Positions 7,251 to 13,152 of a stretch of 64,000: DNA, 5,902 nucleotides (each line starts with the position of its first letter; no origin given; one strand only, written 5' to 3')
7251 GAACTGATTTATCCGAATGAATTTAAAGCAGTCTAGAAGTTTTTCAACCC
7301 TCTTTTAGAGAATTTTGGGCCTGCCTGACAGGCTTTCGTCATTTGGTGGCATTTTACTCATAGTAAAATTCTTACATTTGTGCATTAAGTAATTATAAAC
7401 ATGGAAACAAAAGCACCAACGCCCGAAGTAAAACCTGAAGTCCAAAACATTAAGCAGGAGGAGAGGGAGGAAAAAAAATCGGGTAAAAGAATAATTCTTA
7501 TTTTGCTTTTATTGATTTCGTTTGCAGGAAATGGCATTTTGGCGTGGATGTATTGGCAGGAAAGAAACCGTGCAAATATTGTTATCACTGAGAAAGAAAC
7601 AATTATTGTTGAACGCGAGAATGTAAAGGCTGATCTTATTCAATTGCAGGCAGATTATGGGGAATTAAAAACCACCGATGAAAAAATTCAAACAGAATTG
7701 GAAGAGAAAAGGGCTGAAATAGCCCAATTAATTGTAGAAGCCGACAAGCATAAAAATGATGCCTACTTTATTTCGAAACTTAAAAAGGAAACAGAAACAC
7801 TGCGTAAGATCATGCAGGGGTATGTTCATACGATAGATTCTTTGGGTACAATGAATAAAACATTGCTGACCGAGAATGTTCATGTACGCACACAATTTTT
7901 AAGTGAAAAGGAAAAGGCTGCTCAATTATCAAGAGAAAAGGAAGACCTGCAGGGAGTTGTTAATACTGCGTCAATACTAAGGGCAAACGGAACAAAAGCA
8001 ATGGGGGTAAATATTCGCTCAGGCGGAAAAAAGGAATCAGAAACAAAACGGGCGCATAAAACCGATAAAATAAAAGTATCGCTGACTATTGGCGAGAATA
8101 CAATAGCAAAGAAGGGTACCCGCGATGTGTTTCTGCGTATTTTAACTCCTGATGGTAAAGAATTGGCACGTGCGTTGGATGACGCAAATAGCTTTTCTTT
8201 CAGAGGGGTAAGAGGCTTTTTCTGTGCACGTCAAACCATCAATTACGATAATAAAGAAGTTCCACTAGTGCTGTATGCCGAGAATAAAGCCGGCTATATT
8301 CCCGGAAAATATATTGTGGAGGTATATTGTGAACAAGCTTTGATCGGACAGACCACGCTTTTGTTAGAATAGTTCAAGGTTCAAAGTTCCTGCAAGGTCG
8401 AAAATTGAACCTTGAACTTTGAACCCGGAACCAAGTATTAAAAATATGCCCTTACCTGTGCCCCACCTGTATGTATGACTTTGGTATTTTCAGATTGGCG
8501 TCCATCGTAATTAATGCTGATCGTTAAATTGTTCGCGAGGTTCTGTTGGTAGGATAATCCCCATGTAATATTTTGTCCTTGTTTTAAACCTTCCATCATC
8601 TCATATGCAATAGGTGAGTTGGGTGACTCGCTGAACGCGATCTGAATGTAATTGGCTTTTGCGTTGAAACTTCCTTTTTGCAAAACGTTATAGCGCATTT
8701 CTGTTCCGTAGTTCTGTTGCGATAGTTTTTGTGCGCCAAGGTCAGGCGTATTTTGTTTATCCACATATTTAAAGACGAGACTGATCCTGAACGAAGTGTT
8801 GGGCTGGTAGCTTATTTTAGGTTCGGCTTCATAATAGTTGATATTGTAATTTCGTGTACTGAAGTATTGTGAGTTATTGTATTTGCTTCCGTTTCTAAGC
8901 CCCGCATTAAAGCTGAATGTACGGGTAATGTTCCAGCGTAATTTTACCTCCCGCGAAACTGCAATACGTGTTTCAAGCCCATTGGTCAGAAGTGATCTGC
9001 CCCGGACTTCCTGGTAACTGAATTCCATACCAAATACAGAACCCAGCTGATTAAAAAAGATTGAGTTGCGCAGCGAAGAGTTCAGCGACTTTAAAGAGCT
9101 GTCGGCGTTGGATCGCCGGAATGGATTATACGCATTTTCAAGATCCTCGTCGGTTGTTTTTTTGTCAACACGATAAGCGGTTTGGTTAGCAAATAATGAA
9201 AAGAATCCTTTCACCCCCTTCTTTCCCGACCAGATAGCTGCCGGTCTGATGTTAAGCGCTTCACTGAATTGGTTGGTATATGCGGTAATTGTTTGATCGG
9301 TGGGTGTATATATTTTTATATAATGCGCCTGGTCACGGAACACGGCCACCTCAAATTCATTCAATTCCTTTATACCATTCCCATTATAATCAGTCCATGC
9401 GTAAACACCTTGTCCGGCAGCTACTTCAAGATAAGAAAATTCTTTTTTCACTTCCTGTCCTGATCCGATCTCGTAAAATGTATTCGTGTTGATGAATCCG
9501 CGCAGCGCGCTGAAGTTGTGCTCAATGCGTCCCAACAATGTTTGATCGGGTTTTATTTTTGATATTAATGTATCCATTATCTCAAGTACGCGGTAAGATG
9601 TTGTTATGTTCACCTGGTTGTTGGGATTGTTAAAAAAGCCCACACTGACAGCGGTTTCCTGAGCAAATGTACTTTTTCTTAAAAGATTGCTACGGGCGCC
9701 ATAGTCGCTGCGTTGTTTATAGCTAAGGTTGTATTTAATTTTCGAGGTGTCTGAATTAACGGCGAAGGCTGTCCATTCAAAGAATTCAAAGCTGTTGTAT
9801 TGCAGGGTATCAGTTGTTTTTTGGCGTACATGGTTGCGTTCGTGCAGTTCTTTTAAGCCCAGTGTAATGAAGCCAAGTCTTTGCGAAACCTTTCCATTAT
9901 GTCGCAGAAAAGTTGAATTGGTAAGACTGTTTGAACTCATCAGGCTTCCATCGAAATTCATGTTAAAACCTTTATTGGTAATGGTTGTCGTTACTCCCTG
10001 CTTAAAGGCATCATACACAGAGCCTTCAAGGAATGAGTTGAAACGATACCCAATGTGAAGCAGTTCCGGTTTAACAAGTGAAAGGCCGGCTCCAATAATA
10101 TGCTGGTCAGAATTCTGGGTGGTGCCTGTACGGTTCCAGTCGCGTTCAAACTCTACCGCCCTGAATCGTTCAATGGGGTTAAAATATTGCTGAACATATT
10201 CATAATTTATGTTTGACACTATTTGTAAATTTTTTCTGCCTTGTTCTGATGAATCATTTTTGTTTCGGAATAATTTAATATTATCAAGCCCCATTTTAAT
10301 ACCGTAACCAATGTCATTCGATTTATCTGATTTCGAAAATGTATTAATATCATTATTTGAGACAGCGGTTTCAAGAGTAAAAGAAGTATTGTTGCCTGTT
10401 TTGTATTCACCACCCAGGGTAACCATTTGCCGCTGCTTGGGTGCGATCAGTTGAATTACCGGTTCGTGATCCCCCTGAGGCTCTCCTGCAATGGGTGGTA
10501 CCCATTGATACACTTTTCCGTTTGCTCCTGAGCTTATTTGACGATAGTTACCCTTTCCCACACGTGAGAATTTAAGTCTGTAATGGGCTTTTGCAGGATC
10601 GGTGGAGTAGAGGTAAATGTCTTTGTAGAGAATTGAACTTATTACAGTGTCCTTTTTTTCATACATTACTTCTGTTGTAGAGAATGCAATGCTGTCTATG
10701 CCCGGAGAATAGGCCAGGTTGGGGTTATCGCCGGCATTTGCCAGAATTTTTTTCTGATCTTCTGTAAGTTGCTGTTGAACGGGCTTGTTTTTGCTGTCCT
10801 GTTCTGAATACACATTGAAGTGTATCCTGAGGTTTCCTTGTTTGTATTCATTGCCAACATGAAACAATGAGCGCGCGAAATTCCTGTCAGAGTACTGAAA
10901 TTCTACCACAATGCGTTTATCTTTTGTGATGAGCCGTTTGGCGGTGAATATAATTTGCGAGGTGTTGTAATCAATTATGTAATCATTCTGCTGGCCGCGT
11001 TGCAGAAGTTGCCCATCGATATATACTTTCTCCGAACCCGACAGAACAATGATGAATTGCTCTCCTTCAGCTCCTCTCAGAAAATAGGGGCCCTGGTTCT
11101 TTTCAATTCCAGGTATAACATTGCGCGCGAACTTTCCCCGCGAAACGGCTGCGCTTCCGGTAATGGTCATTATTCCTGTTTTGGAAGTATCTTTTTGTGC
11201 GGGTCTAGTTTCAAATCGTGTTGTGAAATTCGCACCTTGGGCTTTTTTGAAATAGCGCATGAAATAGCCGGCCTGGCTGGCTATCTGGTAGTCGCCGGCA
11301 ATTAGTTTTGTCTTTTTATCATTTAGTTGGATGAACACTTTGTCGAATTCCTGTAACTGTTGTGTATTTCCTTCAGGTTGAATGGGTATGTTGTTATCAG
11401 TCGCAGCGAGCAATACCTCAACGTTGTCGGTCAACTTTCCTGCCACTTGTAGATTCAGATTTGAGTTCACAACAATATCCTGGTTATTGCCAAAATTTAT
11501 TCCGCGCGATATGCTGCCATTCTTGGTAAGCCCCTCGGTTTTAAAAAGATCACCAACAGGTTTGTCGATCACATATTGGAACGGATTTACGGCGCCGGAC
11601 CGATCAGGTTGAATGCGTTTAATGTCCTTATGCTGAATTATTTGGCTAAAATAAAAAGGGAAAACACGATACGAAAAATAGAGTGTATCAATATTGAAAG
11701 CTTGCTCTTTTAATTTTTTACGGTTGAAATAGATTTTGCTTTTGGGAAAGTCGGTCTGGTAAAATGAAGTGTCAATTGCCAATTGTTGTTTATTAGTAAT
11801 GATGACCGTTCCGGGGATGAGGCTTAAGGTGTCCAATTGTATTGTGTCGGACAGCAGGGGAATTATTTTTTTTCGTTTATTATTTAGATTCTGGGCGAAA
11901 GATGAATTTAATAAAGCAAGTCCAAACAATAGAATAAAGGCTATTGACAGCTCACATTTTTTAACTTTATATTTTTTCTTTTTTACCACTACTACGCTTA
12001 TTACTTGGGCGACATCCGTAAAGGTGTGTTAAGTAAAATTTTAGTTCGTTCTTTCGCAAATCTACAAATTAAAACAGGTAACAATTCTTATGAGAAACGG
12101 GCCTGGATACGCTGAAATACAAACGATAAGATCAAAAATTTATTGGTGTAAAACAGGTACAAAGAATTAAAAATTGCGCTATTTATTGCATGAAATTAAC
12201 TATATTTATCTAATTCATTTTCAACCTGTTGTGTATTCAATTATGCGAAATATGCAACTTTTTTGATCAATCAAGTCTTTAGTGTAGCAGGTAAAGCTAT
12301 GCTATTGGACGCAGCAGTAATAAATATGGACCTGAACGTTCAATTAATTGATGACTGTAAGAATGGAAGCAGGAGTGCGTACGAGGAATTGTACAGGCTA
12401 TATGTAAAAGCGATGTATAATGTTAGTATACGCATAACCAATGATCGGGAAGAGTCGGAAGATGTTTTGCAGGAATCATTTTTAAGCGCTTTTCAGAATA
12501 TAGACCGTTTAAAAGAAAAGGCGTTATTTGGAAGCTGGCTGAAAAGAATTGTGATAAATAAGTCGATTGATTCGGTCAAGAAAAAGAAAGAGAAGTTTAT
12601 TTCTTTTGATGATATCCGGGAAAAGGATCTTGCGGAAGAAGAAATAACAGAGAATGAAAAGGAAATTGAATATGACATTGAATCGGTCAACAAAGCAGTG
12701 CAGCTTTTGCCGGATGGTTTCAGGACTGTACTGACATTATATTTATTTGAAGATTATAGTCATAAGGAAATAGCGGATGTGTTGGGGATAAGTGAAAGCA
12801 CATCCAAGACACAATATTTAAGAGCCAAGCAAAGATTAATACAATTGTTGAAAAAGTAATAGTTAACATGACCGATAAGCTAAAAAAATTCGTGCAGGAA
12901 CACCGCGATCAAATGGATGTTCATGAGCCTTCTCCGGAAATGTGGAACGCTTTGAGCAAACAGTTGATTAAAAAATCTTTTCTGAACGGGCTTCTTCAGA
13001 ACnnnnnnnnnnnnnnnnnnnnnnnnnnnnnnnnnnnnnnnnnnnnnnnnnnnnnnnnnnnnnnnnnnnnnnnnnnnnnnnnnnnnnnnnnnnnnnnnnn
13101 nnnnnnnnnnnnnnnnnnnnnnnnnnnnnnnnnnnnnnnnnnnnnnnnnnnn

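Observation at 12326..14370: ECF sigma factor co-transcribed with an anti-sigma-like membrane protein that carries SprB repeats, a PKD domain and a T9SS type-B C-terminal domain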

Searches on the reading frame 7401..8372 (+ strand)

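Call 17: search_protein_families(library=pfam, proteins=[window:7401-8372:+], max_evalue=0.001)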
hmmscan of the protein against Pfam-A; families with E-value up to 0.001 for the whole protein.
window:7401-8372:+ (323 aa): 0 families

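Call 73: search_protein_families(library=ncbifam, proteins=[window:7401-8372:+], max_evalue=0.01)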
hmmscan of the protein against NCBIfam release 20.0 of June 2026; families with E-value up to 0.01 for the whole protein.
window:7401-8372:+ (323 aa): 1 family
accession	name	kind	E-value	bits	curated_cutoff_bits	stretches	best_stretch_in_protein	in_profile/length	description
TIGR02169.1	SMC_prok_A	equivalog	0.00057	17.7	729.4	1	63-189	883-1012/1165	chromosome segregation protein SMC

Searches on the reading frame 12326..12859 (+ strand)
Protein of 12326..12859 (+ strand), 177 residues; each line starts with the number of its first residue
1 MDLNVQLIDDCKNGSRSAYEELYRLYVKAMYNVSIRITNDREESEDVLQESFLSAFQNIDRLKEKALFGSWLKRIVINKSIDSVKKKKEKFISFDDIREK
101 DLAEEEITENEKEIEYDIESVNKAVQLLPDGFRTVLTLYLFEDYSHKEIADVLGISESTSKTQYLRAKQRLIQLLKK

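Call 3: search_protein_families(library=pfam, proteins=[window:12326-12859:+], max_evalue=0.1)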
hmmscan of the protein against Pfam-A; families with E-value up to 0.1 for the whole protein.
window:12326-12859:+ (177 aa): 9 families
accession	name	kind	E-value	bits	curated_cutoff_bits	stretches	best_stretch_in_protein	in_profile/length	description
PF08281.18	Sigma70_r4_2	-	2.4e-13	49.9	25.7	1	120-171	3-54/54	Sigma-70, region 4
PF04542.20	Sigma70_r2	-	4.9e-13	49.1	24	1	22-88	1-69/71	Sigma-70 region 2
PF04545.22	Sigma70_r4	-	6.3e-08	32.5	24.1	1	126-167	3-44/50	Sigma-70, region 4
PF07638.17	Sigma70_ECF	-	3.5e-07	30.7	21.1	1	6-168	6-176/185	ECF sigma factor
PF18689.6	PriX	-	0.0039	17.9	25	1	23-102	19-85/95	Primase X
PF04297.20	UPF0122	-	0.0058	17.3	22.7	1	127-166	17-56/101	Putative helix-turn-helix protein, YlxM / p13 like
PF13384.12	HTH_23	-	0.0089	16.3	24.6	1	138-159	11-33/50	Homeodomain-like domain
PF00196.25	GerE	-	0.019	15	23.5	1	139-162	13-36/57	Bacterial regulatory proteins, luxR family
PF20007.4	fvmRadSAM-pep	-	0.093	13.4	27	0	108-153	26-71/73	FtsH ternary system-associated peptide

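Call 4: search_protein_families(library=ncbifam, proteins=[window:12326-12859:+], max_evalue=0.1)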
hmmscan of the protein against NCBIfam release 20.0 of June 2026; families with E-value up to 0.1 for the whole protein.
window:12326-12859:+ (177 aa): 107 families (the best 25 are shown)
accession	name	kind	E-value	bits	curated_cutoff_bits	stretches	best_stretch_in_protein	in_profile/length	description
TIGR02954.1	Sig70_famx3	hypoth_equivalog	5.1e-30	104.4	188.5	1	5-177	4-169/170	RNA polymerase sigma-70 factor, TIGR02954 family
NF007223.0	PRK09641.1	equivalog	9.1e-30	103.9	209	1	3-175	4-184/187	RNA polymerase sigma factor SigW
NF008888.0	PRK11922.1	equivalog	1.8e-29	103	204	1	6-176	19-197/231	RNA polymerase sigma factor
TIGR02950.1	SigM_subfam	subfamily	1.7e-28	99.5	147.95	1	20-175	3-158/159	RNA polymerase sigma factor, SigM family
NF007225.0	PRK09643.1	equivalog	2.7e-28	99.1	190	1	5-176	15-183/204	RNA polymerase sigma factor SigM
TIGR02948.1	SigW_bacill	equivalog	8.1e-27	94.5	243.1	1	5-174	6-183/187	RNA polymerase sigma factor SigW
TIGR02985.1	Sig70_bacteroi1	subfamily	1.1e-26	94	126.4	1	18-171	2-158/162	RNA polymerase sigma-70 factor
TIGR02983.1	SigE-fam_strep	subfamily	1.8e-25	89.7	141.55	1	15-175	4-158/162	SigE family RNA polymerase sigma factor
TIGR02937.1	sigma70-ECF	superfamily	1.8e-25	89.4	42.9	1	18-174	2-164/165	sigma-70 family RNA polymerase sigma factor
NF004113.0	PRK05602.1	equivalog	4.9e-25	88.4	208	1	5-176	33-202/211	RNA polymerase sigma factor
NF009171.0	PRK12518.1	equivalog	5.9e-25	88.2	208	1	5-176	15-185/191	RNA polymerase sigma factor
NF009166.1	PRK12513.1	equivalog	3e-24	85.8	206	1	7-175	12-186/193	RNA polymerase sigma factor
NF007216.0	PRK09638.1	equivalog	2.6e-23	82.7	194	1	5-173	6-172/180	RNA polymerase sigma factor SigY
NF006930.0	PRK09415.1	subfamily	2e-22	79.9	198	1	18-177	17-177/179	RNA polymerase factor sigma C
NF058625.1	sigma_PG0214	equivalog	3.5e-22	78.9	130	1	26-176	13-162/170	GFO_1088 family ECF-type sigma factor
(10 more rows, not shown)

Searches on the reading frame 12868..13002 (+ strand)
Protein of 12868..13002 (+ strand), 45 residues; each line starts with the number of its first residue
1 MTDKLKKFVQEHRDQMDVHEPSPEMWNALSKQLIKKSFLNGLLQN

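Call 41: search_solved_structures(query=A4, max_evalue=10)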
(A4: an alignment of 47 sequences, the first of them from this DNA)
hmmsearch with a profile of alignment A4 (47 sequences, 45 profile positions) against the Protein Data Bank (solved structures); distinct sequences matched with E-value up to 10: 4.
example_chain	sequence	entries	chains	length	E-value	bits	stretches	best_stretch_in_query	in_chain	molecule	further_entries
6t2r_AAA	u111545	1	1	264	0.051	16.4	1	14-42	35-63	Beta-glycosidase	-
7sdd_A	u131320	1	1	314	0.16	14.8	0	19-42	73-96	Myo-inositol phosphohydrolase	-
4tvv_A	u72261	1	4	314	0.17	14.8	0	19-42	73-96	Tyrosine phosphatase II superfamily protein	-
7sdb_A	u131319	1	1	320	0.23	14.4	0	19-40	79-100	Myo-inositol phosphohydrolase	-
